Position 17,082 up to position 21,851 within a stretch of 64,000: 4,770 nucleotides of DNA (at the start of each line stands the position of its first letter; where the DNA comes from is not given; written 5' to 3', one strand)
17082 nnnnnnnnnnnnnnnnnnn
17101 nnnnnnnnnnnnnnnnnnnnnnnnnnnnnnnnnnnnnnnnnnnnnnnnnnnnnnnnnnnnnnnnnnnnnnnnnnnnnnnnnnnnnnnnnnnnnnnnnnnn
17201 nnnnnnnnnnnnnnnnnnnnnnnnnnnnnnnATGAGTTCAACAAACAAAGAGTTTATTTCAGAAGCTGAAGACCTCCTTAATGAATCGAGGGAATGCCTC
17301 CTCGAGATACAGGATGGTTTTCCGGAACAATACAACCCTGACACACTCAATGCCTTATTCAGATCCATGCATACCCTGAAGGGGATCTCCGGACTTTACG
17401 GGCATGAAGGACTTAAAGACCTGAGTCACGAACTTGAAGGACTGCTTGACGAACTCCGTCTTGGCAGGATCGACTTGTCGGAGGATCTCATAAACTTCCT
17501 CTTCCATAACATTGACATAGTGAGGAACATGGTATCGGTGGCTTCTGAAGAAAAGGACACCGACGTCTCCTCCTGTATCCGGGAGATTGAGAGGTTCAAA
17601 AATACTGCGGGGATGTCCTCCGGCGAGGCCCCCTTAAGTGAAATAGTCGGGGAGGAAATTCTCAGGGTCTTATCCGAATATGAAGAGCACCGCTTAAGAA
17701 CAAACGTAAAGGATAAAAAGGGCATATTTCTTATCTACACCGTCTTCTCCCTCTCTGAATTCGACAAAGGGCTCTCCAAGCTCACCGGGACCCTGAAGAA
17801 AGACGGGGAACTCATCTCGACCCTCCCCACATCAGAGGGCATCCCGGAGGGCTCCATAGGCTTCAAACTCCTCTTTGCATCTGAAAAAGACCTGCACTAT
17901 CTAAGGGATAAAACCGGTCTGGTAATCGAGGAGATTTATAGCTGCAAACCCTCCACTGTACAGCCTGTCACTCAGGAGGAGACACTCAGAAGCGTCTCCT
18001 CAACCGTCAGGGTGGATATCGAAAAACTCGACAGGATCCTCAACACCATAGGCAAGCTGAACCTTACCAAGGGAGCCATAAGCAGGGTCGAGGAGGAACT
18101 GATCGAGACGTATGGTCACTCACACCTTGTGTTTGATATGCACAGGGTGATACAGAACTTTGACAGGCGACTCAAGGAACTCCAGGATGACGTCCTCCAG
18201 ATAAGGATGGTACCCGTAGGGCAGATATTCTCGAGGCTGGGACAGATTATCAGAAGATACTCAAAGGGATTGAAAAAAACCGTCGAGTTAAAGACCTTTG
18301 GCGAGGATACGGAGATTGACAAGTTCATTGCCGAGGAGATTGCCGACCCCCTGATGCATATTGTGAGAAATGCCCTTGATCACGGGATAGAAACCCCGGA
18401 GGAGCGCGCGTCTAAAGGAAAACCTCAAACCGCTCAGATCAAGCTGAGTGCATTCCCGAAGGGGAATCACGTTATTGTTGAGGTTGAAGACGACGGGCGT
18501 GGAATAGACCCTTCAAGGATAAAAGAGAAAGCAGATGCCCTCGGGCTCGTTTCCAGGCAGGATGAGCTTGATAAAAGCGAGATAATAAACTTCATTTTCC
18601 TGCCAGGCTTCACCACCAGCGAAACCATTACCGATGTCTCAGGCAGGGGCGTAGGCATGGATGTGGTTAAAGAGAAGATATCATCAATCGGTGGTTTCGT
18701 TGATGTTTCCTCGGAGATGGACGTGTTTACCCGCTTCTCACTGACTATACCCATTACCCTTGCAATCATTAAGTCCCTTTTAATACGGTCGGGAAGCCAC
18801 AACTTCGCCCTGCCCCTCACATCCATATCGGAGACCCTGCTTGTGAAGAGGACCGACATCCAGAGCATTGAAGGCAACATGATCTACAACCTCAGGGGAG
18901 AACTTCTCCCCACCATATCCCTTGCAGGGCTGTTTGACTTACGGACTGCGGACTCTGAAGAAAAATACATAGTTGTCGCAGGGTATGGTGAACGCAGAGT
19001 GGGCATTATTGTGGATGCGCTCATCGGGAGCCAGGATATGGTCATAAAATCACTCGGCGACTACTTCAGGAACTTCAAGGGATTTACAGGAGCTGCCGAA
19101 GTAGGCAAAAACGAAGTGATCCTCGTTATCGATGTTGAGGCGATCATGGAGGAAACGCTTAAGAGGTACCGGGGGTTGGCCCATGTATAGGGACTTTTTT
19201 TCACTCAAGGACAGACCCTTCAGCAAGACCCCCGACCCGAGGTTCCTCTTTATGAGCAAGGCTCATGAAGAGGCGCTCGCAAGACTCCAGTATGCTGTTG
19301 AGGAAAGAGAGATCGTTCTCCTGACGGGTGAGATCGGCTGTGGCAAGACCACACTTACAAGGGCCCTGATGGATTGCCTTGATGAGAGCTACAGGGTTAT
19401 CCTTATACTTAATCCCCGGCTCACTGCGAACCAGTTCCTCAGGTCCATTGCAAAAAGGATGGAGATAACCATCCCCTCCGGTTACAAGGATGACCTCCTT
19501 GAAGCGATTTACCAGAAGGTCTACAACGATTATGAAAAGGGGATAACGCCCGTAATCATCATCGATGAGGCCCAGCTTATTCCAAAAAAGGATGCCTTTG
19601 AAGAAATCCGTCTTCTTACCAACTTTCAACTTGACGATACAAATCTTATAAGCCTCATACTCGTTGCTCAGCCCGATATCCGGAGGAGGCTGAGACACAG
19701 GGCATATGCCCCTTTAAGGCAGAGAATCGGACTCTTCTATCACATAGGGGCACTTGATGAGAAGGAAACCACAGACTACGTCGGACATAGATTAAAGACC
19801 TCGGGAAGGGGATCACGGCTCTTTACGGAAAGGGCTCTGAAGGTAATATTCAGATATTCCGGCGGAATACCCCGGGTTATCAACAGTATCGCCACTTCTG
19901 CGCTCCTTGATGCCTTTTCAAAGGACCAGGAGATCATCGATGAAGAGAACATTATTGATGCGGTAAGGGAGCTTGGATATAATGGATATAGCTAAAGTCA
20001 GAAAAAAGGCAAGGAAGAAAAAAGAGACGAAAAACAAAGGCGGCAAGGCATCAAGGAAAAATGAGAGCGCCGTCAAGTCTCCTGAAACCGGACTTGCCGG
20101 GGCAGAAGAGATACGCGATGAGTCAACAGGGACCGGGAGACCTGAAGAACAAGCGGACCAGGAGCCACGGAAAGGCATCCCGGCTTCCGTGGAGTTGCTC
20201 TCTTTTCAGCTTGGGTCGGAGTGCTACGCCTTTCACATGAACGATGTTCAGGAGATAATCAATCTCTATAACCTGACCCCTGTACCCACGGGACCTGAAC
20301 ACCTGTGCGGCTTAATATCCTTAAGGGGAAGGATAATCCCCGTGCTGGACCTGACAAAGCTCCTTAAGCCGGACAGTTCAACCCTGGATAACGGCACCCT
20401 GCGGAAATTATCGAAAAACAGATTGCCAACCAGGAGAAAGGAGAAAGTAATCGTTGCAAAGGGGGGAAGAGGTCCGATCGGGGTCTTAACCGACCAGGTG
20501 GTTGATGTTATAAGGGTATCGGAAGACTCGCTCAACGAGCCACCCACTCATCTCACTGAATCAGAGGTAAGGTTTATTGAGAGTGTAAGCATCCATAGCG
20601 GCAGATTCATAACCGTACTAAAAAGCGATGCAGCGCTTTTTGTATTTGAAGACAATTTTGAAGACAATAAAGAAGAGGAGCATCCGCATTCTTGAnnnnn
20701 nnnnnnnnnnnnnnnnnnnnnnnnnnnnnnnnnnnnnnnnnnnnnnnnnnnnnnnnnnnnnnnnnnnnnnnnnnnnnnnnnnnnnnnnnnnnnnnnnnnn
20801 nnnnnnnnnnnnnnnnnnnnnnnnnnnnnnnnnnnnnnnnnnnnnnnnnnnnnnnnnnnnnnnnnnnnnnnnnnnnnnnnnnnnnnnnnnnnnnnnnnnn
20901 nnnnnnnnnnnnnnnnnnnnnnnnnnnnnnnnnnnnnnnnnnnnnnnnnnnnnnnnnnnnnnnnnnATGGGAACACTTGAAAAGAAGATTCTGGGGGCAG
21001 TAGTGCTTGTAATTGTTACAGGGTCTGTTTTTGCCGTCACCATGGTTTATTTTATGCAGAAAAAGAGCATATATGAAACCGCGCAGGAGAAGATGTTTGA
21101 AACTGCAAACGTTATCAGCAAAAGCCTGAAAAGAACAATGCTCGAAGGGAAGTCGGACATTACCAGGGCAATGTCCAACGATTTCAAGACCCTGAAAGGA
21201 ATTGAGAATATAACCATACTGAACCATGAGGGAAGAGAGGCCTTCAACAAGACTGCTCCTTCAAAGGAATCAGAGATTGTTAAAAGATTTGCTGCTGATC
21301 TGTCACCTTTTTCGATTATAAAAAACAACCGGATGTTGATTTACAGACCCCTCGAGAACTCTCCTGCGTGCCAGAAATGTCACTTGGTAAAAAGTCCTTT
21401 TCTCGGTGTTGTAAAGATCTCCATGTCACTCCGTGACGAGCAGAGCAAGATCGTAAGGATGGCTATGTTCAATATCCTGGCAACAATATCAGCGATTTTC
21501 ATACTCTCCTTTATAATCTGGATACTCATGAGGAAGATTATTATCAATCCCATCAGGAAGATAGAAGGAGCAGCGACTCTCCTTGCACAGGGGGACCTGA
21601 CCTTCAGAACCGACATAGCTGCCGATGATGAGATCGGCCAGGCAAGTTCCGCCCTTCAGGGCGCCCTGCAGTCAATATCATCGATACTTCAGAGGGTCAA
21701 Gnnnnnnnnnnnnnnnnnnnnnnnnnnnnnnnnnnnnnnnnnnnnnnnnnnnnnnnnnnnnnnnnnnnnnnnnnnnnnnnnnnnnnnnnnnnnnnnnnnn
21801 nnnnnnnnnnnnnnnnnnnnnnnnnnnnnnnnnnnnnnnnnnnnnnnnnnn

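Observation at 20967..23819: Chemoreceptor combining a periplasmic CxxCH motif, a coiled coil of about 64 heptads and a C-terminal cytoplasmic PhnD-like solute-binding domain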

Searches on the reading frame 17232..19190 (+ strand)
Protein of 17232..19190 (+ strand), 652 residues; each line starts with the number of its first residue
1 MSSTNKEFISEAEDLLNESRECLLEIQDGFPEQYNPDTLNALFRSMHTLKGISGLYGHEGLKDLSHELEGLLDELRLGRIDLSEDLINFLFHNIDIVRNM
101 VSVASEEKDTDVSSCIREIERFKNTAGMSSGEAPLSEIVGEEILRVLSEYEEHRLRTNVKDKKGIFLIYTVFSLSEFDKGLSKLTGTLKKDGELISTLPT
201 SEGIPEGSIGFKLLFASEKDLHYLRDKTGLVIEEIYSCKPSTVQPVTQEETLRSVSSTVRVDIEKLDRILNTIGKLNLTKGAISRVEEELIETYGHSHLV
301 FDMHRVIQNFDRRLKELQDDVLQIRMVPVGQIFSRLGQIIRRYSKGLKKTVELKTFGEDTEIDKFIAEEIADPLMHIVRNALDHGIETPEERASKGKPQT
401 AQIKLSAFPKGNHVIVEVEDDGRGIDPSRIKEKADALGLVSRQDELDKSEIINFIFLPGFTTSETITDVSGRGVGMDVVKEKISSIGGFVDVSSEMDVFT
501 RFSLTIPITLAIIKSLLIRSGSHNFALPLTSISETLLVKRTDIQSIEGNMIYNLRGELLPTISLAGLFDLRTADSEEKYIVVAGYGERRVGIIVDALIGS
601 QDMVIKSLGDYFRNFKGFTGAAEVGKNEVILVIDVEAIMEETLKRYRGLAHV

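Call 3: search_protein_families(library=pfam, proteins=[window:17232-19190:+], max_evalue=0.01)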
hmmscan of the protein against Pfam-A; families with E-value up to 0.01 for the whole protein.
window:17232-19190:+ (652 aa): 4 families
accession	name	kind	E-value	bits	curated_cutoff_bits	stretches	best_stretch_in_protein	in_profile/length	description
PF01584.24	CheW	-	3.2e-27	95.3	23.5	1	516-641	3-136/138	CheW-like domain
PF02518.31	HATPase_c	-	6e-17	62.5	26.4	1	371-508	3-109/111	Histidine kinase-, DNA gyrase B-, and HSP90-like ATPase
PF01627.28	Hpt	-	5.4e-12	46.2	24.6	1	13-96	4-73/84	Hpt domain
PF02895.20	H-kinase_dim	-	4e-10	40.5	23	1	256-324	1-68/68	Signal transducing histidine kinase, homodimeric domain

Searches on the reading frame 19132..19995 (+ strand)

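Call 3: search_protein_families(library=pfam, proteins=[window:19132-19995:+], max_evalue=0.01)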
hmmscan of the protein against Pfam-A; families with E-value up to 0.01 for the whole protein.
window:19132-19995:+ (287 aa): 26 families (the best 25 are shown)
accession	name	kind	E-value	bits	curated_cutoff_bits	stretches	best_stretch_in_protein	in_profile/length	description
PF13401.12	AAA_22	-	1.2e-23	84.3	27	1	58-187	4-130/130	AAA domain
PF01637.24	ATPase_2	-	5.7e-08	33.3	33.2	1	46-248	5-220/225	ATPase domain predominantly from Archaea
PF13191.12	AAA_16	-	1.8e-06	29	32.6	1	46-148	9-142/167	AAA ATPase domain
PF13245.12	AAA_19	-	4.3e-06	27.4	25.1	1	58-171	10-119/134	AAA domain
PF02367.23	TsaE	-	9.8e-06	26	26.6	1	45-84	7-46/128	Threonylcarbamoyl adenosine biosynthesis protein TsaE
PF25201.1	nSTAND6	-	1.2e-05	25.8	27.7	1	46-158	5-121/148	Novel STAND NTPase 6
PF12775.13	AAA_7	-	2.8e-05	24.2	25.8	1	52-111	26-87/181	P-loop containing dynein motor region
PF13173.12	AAA_14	-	3.2e-05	24.4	27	1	59-152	2-76/129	AAA domain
PF20720.3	nSTAND3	-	4e-05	23.8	27.2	1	47-94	5-53/155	Novel STAND NTPase 3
PF00004.35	AAA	-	4.4e-05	24.4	21.2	1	62-154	1-73/131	ATPase family associated with various cellular activities (AAA)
PF07728.20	AAA_5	-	0.00012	22.5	22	1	62-164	2-92/139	AAA domain (dynein-related subfamily)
PF00005.33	ABC_tran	-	0.00018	22.6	25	1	51-92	3-44/137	ABC transporter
PF00448.28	SRP54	-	0.00051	20.2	22.7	1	61-166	3-112/196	SRP54-type protein, GTPase domain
PF03193.22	RsgA_GTPase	-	0.00053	20.3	30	1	37-83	85-130/174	RsgA GTPase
PF24883.2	NPHP3_N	-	0.00089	19.9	24.8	1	58-113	21-82/164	Nephrocystin 3, N-terminal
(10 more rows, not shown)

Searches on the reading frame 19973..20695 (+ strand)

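Call 3: search_protein_families(library=pfam, proteins=[window:19973-20695:+], max_evalue=0.01)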
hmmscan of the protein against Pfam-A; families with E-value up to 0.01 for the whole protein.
window:19973-20695:+ (240 aa): 1 family
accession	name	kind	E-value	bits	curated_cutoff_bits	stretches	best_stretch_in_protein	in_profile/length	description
PF01584.24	CheW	-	5.4e-27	94.5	23.5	1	74-220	1-132/138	CheW-like domain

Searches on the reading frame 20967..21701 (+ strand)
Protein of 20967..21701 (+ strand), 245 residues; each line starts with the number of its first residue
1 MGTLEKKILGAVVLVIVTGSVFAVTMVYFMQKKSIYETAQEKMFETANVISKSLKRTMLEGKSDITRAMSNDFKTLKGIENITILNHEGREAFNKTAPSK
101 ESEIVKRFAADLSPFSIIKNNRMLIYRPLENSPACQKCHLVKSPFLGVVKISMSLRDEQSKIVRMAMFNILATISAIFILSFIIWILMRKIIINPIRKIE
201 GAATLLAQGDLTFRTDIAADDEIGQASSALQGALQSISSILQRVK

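Call 28: find_homologous_proteins(query=window:20967-21701:+, max_evalue=0.001)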
Query window:20967-21701:+ (245 aa): 1 proteins with E <= 0.001 among 610 candidates.
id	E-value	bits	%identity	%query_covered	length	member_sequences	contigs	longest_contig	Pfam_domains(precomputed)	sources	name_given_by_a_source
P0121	5.4e-82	292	60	91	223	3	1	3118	-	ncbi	ncbi:hypothetical protein MNBD_NITROSPIRAE03-78, partial [hydrothermal vent metagenome]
